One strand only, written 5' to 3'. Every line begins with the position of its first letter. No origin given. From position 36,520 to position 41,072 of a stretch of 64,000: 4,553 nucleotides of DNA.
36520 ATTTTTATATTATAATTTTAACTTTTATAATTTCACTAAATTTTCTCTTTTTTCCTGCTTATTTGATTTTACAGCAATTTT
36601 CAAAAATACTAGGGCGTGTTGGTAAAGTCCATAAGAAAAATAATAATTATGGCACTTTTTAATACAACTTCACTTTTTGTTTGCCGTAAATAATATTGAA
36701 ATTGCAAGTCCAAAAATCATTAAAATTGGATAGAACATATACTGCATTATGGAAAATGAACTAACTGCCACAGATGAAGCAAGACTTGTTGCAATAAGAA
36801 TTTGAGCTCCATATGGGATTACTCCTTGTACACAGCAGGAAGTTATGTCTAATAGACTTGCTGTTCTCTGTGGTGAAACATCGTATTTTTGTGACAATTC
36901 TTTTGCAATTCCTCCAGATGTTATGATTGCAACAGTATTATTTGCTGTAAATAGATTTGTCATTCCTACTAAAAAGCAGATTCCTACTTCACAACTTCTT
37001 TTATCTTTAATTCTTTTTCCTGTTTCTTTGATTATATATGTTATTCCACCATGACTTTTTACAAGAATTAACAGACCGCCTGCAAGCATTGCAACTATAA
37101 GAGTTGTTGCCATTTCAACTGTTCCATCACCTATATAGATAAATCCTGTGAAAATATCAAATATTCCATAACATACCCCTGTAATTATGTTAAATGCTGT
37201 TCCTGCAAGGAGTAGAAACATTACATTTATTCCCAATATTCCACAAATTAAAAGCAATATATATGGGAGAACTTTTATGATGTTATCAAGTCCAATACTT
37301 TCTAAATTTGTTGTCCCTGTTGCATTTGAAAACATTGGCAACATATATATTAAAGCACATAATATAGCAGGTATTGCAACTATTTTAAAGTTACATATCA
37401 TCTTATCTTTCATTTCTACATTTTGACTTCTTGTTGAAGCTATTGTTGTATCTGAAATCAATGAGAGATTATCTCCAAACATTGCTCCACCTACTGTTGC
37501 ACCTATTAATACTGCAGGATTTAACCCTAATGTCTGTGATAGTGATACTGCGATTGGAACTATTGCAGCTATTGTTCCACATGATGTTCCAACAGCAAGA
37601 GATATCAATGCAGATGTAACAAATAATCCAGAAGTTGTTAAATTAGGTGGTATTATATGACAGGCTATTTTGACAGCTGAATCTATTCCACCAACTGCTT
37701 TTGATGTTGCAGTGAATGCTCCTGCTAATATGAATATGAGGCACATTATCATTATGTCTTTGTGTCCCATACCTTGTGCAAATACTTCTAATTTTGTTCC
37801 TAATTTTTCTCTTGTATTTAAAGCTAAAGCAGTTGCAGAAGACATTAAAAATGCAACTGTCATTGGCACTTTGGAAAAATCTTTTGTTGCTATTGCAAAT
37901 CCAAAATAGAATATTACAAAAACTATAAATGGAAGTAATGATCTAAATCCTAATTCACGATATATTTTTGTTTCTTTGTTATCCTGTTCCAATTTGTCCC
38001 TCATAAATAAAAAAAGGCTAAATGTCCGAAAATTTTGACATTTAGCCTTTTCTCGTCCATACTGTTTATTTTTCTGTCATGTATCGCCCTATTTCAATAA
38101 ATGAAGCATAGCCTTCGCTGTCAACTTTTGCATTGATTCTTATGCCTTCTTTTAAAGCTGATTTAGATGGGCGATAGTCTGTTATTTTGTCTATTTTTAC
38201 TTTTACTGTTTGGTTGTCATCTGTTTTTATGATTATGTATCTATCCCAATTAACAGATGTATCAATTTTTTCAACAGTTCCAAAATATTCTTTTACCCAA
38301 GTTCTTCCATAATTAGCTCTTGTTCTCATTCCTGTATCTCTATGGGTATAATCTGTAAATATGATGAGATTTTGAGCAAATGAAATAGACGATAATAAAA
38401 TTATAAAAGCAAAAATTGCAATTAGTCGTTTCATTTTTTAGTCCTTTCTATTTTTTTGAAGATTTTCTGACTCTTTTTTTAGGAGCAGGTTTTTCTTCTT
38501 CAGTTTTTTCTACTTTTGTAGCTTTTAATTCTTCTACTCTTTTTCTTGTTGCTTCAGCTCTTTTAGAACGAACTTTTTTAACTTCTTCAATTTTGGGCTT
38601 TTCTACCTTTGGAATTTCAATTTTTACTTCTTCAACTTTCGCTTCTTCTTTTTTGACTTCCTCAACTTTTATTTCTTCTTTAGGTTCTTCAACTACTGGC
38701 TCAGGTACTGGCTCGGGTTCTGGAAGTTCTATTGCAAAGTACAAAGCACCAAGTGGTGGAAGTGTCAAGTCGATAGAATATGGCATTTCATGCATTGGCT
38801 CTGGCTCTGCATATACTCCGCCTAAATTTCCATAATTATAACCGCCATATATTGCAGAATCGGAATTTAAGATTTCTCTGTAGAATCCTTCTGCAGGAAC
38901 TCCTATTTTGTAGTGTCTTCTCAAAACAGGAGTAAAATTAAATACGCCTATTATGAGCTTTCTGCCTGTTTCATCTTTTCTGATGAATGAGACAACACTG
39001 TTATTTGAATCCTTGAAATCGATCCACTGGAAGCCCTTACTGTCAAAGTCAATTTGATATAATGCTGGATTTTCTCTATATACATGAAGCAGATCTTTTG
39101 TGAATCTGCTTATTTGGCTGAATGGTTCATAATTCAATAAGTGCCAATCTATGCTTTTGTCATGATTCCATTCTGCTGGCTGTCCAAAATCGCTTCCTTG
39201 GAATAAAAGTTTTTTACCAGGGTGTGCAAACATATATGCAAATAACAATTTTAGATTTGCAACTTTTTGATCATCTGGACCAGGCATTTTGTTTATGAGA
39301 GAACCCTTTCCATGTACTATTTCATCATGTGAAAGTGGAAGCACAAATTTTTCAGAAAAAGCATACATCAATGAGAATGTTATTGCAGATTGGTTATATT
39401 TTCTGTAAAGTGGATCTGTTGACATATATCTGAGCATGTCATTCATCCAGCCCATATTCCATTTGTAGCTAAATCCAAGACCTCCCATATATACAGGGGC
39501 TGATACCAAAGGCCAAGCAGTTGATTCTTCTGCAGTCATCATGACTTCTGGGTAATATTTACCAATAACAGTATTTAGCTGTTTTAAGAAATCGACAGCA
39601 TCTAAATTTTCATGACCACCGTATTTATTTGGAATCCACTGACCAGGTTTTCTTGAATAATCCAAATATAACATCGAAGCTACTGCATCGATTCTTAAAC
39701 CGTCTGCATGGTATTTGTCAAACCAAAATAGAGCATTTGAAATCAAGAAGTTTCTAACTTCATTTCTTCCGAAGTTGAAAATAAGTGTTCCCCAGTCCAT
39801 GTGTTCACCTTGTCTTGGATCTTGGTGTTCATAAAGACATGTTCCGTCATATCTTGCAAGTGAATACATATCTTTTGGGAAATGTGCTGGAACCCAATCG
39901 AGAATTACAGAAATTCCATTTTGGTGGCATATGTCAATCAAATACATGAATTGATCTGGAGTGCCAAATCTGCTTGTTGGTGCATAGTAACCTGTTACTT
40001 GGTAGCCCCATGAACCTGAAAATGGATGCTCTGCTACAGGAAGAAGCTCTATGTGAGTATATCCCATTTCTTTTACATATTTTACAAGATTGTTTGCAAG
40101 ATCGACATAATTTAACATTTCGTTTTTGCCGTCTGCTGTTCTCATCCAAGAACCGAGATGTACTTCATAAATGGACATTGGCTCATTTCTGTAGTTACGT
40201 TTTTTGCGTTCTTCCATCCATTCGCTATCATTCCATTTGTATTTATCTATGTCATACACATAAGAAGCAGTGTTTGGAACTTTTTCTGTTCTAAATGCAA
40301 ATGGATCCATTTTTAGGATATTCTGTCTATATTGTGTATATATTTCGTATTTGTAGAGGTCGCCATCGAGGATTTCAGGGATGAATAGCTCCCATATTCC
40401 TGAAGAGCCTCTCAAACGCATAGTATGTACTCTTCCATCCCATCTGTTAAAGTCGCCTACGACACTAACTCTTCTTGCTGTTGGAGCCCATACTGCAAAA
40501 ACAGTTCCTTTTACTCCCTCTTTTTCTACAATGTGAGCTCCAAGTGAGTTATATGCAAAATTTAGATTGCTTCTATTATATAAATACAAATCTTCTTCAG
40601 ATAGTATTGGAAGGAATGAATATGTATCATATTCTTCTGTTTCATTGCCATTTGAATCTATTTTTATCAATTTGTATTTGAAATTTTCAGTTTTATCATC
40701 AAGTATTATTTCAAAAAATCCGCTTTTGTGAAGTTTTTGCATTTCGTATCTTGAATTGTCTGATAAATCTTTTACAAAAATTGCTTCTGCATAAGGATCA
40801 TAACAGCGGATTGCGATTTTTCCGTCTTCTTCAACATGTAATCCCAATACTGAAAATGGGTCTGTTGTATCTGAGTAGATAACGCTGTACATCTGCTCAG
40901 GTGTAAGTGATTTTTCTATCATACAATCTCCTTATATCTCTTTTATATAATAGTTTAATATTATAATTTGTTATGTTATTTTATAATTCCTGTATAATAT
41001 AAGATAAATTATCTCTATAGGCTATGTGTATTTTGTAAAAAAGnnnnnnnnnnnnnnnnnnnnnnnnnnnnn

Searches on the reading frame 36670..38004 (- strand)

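Call 67: search_protein_families(library=pfam, proteins=[window:36670-38004:-], max_evalue=0.0001)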
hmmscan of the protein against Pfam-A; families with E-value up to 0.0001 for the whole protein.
window:36670-38004:- (444 aa): 2 families
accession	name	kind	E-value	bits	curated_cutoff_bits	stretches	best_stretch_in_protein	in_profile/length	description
PF03553.21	Na_H_antiporter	-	9e-22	78.1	23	2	23-219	99-297/303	Na+/H+ antiporter family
PF03606.21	DcuC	-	4.8e-08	32.4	23.1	1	16-200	247-436/461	C4-dicarboxylate anaerobic carrier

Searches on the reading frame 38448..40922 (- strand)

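Call 67: search_protein_families(library=pfam, proteins=[window:38448-40922:-], max_evalue=0.0001)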
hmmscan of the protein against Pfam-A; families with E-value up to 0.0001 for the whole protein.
window:38448-40922:- (824 aa): 4 families
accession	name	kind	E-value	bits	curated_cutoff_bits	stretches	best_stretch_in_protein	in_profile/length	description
PF02922.24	CBM_48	-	1.1e-31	109.4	22.4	2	127-209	2-83/83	Carbohydrate-binding module 48 (Isoamylase N-terminal domain)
PF02806.24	Alpha-amylase_C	-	8.5e-25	87.4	21.2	1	633-731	1-94/95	Alpha amylase, C-terminal all-beta domain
PF22019.2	GlgB_N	-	1.3e-24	86.6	27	1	9-101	3-94/94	alpha-1,4-glucan branching enzyme GlgB, N-terminal domain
PF00128.31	Alpha-amylase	-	4.7e-19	69.4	22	2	280-350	25-94/446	Alpha amylase, catalytic domain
